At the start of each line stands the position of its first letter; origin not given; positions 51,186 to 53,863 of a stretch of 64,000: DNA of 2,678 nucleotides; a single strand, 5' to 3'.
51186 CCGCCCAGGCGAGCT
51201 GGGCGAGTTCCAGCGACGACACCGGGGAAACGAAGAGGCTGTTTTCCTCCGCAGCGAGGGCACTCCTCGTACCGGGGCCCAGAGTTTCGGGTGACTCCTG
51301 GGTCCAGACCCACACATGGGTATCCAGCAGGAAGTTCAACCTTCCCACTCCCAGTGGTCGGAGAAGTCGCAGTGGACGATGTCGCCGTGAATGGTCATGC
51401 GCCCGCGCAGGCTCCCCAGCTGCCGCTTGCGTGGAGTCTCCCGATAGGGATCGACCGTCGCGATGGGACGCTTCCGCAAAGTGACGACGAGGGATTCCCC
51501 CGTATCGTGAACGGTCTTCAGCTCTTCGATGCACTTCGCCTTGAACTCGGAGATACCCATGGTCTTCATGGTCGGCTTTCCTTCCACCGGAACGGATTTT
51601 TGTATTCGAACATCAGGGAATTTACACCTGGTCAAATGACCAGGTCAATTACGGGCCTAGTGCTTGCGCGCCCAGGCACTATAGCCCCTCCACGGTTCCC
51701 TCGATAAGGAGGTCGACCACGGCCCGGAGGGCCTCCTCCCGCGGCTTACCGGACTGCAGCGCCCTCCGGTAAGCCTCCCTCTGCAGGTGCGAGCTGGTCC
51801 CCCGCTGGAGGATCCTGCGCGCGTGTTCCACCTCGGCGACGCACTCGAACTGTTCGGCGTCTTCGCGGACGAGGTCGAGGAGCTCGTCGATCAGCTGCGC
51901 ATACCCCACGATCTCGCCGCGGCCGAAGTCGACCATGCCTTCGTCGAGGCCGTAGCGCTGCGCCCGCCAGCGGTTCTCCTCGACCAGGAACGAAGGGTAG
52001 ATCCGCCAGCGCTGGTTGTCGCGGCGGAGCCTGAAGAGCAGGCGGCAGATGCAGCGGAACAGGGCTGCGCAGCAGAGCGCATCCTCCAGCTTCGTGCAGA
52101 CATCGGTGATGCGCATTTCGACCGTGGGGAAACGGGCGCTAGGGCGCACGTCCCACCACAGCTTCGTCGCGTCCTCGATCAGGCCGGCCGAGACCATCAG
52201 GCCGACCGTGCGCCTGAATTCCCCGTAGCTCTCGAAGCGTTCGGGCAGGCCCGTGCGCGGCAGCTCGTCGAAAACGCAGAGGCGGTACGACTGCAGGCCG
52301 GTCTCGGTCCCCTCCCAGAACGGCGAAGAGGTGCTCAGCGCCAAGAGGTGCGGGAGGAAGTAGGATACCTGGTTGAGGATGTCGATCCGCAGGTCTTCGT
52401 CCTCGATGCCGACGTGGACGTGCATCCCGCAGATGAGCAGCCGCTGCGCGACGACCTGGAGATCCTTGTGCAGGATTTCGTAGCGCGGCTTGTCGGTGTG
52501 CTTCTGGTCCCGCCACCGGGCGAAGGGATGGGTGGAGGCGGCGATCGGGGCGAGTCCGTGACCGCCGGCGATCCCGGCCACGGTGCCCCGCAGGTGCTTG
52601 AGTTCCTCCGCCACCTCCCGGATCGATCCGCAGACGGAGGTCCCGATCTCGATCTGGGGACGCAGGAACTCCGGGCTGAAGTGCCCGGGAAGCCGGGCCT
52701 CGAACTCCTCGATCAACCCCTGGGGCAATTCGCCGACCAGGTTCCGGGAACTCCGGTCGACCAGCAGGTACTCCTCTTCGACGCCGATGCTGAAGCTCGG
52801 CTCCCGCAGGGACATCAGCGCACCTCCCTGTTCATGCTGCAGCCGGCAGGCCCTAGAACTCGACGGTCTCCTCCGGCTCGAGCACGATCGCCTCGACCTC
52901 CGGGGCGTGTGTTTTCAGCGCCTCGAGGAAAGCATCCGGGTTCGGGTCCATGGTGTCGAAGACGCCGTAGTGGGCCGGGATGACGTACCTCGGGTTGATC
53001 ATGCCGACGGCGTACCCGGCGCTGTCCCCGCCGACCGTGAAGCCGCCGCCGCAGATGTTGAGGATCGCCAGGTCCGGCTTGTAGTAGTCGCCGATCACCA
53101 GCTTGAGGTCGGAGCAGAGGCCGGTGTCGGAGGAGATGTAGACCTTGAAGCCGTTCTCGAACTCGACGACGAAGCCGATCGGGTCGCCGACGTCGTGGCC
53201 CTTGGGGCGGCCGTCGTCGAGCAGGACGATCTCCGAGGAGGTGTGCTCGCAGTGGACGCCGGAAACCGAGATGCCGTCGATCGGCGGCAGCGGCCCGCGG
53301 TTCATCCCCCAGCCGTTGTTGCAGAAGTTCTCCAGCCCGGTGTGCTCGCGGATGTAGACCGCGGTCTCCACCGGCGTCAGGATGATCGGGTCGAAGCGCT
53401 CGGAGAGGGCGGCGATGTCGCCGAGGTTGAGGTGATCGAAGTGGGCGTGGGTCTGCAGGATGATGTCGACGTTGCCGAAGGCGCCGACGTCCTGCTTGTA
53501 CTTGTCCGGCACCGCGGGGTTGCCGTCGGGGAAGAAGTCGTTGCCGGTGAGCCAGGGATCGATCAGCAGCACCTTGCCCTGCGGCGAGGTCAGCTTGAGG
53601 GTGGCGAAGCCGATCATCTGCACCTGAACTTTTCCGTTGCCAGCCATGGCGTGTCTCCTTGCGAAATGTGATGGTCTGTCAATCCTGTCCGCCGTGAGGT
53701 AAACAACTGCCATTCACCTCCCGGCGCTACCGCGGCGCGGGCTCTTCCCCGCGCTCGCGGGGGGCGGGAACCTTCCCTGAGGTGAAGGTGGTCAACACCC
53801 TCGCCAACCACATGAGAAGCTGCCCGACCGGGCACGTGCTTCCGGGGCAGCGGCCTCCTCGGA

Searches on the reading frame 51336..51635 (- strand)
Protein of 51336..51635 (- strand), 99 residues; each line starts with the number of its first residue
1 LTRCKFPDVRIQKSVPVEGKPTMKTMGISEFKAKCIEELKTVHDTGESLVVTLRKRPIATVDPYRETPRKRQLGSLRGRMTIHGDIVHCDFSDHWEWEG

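Call 30: search_protein_families(library=pfam, proteins=[window:51336-51635:-], max_evalue=0.001)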
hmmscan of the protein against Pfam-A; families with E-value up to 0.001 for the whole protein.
window:51336-51635:- (99 aa): 1 family
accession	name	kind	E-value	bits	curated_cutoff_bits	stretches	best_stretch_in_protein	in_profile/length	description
PF02604.26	PhdYeFM_antitox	-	0.0002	21.5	29.8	1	23-66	1-44/74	Antitoxin Phd_YefM, type II toxin-antitoxin system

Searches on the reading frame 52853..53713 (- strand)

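Call 30: search_protein_families(library=pfam, proteins=[window:52853-53713:-], max_evalue=0.001)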
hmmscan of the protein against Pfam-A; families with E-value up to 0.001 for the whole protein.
window:52853-53713:- (286 aa): 3 families
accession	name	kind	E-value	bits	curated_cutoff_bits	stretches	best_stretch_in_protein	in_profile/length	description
PF12706.13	Lactamase_B_2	-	1.2e-14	54.8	27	1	49-249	3-200/200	Beta-lactamase superfamily domain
PF13483.12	Lactamase_B_3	-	3.9e-10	40.4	24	1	30-248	1-160/160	Beta-lactamase superfamily domain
PF00753.33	Lactamase_B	-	0.0008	19.8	22.7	0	81-187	43-141/196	Metallo-beta-lactamase superfamily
